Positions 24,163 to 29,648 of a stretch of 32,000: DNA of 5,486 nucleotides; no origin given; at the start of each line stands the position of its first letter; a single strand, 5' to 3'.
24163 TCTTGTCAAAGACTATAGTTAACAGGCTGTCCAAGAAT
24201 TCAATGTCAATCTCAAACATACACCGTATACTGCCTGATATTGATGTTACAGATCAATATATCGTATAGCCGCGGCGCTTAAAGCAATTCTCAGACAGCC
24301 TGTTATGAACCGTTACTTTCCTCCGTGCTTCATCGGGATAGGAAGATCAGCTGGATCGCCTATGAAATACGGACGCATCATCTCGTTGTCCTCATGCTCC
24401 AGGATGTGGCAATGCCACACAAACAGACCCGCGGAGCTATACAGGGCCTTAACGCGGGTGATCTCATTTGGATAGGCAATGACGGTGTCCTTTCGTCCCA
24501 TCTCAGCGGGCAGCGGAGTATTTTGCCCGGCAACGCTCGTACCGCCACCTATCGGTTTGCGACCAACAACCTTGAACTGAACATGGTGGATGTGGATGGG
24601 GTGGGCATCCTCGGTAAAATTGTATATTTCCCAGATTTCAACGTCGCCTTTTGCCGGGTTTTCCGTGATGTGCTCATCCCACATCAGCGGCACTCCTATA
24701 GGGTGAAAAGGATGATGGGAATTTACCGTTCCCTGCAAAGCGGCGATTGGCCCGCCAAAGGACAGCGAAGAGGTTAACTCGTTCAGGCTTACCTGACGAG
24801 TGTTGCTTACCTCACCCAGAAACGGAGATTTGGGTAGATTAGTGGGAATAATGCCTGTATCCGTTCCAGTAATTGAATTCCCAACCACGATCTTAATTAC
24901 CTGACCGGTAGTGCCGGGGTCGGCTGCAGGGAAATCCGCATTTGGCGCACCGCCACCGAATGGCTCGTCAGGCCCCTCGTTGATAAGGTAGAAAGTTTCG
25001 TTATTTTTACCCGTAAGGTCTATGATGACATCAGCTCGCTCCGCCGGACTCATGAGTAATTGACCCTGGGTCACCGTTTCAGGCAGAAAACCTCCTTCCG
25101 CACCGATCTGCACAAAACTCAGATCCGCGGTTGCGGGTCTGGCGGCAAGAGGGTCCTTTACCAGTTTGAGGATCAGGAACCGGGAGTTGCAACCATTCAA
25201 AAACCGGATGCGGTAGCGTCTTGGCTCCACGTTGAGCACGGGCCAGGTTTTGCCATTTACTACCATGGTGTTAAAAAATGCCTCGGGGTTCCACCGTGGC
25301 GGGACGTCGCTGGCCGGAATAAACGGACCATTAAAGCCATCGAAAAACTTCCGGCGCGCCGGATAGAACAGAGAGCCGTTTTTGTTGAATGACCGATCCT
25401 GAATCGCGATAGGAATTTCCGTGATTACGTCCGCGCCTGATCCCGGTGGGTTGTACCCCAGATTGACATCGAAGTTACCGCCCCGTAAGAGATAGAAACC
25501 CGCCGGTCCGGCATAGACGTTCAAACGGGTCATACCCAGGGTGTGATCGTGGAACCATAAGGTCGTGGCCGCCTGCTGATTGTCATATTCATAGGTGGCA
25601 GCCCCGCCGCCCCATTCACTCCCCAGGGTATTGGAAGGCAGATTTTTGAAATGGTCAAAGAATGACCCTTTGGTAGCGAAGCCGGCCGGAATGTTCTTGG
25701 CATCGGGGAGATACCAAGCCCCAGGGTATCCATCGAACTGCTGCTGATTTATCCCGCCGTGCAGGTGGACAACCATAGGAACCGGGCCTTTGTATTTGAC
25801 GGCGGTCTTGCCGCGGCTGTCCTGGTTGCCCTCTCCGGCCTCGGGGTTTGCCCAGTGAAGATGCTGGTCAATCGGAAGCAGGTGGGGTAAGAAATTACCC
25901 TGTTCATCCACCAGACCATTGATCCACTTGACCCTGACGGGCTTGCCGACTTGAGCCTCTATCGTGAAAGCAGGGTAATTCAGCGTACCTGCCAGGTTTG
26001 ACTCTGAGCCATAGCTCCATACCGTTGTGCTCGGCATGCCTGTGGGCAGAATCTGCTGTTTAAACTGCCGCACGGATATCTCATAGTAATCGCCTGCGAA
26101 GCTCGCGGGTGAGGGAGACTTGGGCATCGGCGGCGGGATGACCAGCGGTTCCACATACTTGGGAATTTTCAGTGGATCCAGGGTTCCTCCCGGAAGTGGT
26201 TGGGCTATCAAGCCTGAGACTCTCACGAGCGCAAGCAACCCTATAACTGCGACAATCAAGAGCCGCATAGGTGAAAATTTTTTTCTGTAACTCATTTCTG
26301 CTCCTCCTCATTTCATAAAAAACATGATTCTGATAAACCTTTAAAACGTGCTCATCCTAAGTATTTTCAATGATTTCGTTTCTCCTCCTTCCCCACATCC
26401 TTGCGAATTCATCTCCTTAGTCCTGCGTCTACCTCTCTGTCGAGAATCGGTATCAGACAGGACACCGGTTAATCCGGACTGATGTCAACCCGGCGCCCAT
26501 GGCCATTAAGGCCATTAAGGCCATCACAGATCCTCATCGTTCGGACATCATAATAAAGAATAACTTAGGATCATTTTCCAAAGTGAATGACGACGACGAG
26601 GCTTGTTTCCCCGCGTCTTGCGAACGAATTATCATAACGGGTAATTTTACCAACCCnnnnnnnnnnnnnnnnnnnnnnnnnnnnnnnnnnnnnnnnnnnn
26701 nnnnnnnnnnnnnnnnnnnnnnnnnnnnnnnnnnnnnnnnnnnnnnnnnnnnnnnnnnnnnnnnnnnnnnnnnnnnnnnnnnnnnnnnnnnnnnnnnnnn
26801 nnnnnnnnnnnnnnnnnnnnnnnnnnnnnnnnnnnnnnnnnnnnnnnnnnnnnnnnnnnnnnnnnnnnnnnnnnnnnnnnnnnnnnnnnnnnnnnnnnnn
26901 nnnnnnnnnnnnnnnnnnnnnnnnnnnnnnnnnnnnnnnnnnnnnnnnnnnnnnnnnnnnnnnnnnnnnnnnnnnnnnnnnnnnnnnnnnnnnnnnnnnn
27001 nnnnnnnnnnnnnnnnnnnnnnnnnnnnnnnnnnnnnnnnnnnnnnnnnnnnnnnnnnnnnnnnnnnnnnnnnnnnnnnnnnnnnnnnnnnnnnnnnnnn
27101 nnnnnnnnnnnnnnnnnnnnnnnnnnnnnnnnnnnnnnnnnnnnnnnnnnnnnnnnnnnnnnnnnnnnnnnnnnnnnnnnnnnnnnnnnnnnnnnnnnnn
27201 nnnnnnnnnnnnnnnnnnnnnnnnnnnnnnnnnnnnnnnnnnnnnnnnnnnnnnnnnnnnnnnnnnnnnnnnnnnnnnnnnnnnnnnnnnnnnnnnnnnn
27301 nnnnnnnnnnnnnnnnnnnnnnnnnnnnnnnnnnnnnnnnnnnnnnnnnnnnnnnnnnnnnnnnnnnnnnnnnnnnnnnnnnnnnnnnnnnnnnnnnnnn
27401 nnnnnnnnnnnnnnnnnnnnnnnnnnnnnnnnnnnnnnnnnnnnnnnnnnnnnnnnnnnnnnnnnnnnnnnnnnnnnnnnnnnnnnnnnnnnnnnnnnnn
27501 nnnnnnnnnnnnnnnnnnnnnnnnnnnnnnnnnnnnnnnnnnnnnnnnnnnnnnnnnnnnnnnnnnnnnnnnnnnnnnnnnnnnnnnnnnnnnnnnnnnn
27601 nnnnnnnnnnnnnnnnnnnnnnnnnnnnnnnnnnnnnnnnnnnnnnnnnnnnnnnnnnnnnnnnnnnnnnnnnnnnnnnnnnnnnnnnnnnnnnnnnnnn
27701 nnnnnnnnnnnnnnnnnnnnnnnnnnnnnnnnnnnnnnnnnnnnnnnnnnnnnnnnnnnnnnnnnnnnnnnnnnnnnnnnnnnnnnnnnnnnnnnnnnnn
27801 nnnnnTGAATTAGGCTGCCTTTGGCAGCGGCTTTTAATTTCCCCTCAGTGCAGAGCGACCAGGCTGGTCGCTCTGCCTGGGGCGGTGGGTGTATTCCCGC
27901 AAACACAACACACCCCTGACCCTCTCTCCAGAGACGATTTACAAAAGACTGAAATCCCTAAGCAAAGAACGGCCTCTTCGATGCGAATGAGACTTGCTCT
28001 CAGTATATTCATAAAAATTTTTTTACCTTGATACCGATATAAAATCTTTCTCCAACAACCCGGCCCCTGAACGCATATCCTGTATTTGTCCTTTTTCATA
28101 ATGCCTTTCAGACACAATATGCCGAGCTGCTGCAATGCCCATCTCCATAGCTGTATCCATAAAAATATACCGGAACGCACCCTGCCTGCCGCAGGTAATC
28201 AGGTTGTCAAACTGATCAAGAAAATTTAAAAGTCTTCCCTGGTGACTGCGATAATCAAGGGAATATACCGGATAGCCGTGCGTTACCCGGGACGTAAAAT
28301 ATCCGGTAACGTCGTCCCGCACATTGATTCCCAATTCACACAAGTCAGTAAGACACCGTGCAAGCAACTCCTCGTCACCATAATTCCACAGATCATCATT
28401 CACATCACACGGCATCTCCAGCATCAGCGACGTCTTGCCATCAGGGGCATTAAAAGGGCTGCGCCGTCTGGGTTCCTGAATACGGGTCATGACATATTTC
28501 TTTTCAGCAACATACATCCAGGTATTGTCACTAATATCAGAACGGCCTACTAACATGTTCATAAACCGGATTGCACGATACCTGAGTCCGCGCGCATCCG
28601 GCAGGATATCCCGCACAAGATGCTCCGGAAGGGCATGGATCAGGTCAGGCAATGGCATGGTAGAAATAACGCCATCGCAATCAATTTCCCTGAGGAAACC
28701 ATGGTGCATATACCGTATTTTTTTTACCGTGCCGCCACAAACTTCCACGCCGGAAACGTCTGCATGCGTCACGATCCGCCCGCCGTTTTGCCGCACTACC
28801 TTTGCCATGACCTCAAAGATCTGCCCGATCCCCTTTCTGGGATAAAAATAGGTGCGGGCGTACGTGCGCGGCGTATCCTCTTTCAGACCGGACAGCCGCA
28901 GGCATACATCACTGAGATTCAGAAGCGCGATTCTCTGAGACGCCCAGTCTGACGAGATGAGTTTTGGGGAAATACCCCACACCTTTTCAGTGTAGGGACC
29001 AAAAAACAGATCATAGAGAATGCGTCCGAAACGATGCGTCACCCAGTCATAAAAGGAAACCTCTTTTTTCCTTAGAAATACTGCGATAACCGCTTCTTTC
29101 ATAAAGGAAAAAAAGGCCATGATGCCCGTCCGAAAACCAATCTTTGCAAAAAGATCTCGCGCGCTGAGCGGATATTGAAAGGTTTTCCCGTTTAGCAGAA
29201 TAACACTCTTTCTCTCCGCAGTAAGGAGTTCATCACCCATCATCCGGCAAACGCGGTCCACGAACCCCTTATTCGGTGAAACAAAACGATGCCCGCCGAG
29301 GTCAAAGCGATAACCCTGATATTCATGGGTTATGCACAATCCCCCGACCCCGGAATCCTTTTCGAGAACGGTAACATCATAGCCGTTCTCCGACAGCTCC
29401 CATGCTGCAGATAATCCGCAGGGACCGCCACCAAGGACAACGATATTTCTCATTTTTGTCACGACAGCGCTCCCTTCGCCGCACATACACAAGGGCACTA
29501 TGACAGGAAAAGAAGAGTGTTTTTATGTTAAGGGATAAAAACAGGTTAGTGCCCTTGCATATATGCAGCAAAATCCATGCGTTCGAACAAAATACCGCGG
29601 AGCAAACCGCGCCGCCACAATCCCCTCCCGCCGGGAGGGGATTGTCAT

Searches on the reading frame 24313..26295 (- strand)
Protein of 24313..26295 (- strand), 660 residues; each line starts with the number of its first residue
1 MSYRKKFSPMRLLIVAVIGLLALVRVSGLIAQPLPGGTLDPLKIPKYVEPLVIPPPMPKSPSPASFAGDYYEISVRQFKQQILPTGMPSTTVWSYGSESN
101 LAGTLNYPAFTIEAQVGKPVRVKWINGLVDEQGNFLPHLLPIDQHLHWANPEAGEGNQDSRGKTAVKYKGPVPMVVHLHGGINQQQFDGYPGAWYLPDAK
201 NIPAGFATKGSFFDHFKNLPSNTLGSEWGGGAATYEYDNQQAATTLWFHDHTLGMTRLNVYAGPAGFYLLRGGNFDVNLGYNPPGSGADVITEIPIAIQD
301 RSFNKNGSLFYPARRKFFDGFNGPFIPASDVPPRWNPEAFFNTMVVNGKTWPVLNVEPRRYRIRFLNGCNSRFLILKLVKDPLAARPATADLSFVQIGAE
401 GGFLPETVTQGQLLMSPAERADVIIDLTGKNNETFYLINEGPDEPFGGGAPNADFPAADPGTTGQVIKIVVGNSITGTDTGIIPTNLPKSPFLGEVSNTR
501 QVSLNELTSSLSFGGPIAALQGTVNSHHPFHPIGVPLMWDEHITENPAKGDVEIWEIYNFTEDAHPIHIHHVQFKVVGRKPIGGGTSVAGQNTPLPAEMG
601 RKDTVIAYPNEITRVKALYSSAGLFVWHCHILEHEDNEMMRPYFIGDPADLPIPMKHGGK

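Call 35: search_protein_families(library=pfam, proteins=[window:24313-26295:-], max_evalue=0.001)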
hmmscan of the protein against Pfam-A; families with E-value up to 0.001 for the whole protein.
window:24313-26295:- (660 aa): 2 families
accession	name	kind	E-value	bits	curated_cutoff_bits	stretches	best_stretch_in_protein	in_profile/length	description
PF07731.20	Cu-oxidase_2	-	2.1e-19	70.1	20.4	1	544-643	34-131/137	Multicopper oxidase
PF07732.21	Cu-oxidase_3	-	0.0002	21.9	21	0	230-270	78-114/119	Multicopper oxidase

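Call 36: search_protein_families(library=ncbifam, proteins=[window:24313-26295:-], max_evalue=0.001)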
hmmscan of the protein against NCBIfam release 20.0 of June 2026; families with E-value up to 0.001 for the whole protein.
window:24313-26295:- (660 aa): 3 families
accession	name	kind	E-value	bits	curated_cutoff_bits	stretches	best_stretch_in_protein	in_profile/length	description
NF045554.1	AmiPhnlOxPhsA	equivalog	1.8e-56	191.9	950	3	230-455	139-351/581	O-aminophenol oxidase PhsA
NF008205.1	PRK10965.1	equivalog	9.9e-28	97.2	525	2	234-429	127-290/529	multicopper oxidase CueO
NF008135.0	PRK10883.1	equivalog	9.6e-13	47.4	581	1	240-432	133-290/471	cell division protein FtsP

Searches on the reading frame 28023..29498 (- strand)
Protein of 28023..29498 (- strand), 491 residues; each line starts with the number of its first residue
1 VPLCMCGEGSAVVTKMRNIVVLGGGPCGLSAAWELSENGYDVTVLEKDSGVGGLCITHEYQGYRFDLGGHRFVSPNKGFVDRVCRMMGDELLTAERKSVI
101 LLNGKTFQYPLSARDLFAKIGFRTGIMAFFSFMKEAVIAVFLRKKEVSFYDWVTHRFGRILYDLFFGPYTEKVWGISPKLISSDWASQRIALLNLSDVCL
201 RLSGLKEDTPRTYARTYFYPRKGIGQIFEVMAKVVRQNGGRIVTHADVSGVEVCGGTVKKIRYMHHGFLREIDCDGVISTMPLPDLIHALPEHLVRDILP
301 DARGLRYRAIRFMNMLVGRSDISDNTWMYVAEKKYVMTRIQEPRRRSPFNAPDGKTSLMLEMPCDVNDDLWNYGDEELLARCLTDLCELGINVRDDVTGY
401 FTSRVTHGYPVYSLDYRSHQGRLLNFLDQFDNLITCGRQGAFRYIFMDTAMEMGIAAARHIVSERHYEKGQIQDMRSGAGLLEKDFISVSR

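Call 35: search_protein_families(library=pfam, proteins=[window:28023-29498:-], max_evalue=0.001)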
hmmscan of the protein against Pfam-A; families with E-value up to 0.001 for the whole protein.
window:28023-29498:- (491 aa): 12 families
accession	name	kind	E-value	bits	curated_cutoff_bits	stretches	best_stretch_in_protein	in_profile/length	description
PF01593.30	Amino_oxidase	-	4.9e-24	85.9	19.8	1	27-461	2-442/443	Flavin containing amine oxidoreductase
PF13450.12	NAD_binding_8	-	9.1e-17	61.5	21.9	1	21-76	1-56/68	NAD(P)-binding Rossmann-like domain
PF01266.30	DAO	-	3.7e-11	43.6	27.9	1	19-52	2-35/353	FAD dependent oxidoreductase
PF12831.13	FAD_oxidored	-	4.7e-07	29.9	27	1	19-55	2-38/416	FAD dependent oxidoreductase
PF07992.20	Pyr_redox_2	-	1e-05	25.6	26.1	1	18-56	2-41/291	Pyridine nucleotide-disulphide oxidoreductase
PF03275.19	GLF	-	1.2e-05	25.5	26.3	0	304-368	100-162/203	UDP-galactopyranose mutase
PF01946.23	Thi4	-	3.6e-05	23.5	26.2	1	18-53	19-55/235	Thi4 family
PF03486.20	HI0933_like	-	4.2e-05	23.6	50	1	18-52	2-36/244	HI0933-like protein Rossmann domain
PF01494.25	FAD_binding_3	-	6e-05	22.9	22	1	19-49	4-34/349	FAD binding domain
PF00890.30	FAD_binding_2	-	7e-05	22.6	20.4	1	19-53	2-36/414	FAD binding domain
PF13738.12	Pyr_redox_3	-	0.00016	21.5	30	1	20-49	1-31/305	Pyridine nucleotide-disulphide oxidoreductase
PF00070.33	Pyr_redox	-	0.00022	22.1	22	0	18-49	1-32/82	Pyridine nucleotide-disulphide oxidoreductase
